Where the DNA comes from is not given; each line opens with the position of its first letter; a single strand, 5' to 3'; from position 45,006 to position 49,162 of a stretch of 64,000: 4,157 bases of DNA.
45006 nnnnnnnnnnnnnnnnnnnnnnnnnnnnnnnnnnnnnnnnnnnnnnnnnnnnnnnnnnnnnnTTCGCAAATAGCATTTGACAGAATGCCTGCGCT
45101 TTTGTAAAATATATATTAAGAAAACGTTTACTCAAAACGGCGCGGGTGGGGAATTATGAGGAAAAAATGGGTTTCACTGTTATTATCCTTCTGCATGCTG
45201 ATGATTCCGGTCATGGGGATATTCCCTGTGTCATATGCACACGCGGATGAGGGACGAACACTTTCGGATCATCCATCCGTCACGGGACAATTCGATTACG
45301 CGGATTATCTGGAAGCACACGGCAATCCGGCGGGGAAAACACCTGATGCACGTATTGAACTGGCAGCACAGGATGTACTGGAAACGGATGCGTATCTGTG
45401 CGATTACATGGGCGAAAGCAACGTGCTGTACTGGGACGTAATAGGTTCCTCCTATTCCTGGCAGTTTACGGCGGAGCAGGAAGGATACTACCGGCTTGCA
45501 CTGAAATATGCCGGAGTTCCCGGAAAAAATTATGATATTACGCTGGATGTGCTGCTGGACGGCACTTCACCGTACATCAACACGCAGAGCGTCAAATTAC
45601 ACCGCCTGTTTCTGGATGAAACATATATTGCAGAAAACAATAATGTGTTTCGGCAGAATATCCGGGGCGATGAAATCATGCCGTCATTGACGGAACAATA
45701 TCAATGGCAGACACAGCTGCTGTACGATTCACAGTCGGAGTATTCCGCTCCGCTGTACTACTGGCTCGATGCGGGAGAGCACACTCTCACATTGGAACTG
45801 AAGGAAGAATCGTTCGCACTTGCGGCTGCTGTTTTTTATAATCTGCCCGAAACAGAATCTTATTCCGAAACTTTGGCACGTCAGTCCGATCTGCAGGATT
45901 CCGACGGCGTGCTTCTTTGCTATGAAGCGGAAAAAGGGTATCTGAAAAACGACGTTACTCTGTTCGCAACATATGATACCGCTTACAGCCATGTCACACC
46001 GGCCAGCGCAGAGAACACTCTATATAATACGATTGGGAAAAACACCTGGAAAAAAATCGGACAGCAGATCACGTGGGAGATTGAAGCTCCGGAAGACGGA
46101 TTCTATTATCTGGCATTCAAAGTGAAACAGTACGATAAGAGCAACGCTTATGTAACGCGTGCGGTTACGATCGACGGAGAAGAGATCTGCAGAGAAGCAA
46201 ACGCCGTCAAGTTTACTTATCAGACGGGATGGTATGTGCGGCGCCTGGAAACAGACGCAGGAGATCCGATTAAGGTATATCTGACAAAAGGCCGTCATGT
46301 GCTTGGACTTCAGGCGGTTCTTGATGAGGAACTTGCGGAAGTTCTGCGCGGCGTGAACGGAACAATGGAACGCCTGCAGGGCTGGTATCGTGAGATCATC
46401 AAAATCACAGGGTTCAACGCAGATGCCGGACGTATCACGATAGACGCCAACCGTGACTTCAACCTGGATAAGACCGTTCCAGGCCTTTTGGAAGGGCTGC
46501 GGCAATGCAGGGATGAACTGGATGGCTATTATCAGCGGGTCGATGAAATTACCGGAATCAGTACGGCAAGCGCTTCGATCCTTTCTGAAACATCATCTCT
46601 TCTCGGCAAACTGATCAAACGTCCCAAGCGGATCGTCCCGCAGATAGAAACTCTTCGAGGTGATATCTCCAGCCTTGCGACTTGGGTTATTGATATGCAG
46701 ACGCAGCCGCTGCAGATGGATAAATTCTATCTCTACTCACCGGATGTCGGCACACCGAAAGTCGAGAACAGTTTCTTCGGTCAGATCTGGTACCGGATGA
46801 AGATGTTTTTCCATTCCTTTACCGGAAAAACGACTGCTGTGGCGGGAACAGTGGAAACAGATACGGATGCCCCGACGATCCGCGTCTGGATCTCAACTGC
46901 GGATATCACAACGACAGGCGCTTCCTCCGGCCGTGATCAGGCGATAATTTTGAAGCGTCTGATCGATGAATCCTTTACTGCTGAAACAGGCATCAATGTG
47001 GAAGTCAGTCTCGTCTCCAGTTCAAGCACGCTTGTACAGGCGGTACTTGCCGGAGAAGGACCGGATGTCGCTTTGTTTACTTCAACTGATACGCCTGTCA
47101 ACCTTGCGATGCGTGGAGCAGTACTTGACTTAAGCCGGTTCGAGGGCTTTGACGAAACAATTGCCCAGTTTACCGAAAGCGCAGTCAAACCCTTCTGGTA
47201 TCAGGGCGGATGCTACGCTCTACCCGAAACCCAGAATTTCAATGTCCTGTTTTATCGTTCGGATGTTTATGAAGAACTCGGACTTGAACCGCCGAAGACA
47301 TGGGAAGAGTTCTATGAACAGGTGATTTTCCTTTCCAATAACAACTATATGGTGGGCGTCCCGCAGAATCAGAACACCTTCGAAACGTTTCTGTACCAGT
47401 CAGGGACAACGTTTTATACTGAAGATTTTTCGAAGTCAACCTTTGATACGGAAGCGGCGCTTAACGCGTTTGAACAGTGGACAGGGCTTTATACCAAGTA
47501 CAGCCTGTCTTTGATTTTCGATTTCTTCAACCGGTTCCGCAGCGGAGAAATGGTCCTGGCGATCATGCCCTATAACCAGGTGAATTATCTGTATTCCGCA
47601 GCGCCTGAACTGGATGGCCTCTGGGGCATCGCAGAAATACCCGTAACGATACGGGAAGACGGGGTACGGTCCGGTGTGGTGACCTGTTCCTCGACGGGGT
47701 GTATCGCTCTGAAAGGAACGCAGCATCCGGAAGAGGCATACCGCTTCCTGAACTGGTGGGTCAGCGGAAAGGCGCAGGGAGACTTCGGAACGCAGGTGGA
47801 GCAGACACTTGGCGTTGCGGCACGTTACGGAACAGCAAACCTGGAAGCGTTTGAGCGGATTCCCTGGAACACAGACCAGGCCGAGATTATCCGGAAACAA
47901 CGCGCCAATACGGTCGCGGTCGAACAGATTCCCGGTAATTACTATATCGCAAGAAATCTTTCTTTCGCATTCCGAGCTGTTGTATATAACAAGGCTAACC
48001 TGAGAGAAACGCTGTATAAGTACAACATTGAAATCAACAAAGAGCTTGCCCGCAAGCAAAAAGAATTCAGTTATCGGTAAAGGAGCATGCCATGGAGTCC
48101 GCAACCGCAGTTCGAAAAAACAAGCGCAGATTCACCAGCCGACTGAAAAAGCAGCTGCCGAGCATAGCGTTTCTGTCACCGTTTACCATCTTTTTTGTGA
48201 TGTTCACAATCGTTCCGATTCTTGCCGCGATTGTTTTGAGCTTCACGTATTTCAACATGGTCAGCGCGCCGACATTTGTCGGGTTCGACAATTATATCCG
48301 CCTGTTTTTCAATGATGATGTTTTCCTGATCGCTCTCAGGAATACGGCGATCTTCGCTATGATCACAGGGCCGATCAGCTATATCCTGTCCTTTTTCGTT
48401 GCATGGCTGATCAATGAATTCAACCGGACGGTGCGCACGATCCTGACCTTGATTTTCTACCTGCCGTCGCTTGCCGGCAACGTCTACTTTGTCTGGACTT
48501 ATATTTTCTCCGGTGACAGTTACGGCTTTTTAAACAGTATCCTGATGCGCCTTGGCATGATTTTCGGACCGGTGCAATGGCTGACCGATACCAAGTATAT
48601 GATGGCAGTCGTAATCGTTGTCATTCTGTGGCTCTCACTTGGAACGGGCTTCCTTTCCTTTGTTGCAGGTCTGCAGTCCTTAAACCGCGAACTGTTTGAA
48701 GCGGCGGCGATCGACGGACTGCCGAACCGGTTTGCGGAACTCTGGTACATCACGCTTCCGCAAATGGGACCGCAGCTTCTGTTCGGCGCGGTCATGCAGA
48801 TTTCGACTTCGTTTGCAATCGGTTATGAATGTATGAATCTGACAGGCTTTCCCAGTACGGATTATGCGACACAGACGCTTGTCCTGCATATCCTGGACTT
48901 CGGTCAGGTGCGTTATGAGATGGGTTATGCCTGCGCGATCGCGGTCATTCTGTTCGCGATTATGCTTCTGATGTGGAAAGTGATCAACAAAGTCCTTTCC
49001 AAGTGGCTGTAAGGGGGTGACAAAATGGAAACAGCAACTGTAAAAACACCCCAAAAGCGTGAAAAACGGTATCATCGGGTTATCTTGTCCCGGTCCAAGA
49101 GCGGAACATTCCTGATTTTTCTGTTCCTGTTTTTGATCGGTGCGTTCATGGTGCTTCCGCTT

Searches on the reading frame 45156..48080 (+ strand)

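Call 33: search_protein_families(library=pfam, proteins=[window:45156-48080:+], max_evalue=0.00001)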
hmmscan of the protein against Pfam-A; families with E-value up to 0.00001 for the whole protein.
window:45156-48080:+ (974 aa): 1 family
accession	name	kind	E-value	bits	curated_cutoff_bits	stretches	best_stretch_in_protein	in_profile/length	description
PF01547.30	SBP_bac_1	-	1.2e-22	81.7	26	1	598-874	9-306/307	Bacterial extracellular solute-binding protein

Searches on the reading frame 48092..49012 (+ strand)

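Call 33: search_protein_families(library=pfam, proteins=[window:48092-49012:+], max_evalue=0.00001)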
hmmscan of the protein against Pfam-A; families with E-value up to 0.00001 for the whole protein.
window:48092-49012:+ (306 aa): 1 family
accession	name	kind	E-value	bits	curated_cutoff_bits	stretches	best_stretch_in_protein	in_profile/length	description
PF00528.27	BPD_transp_1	-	6.1e-10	39.6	26.4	1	99-293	4-170/184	Binding-protein-dependent transport system inner membrane component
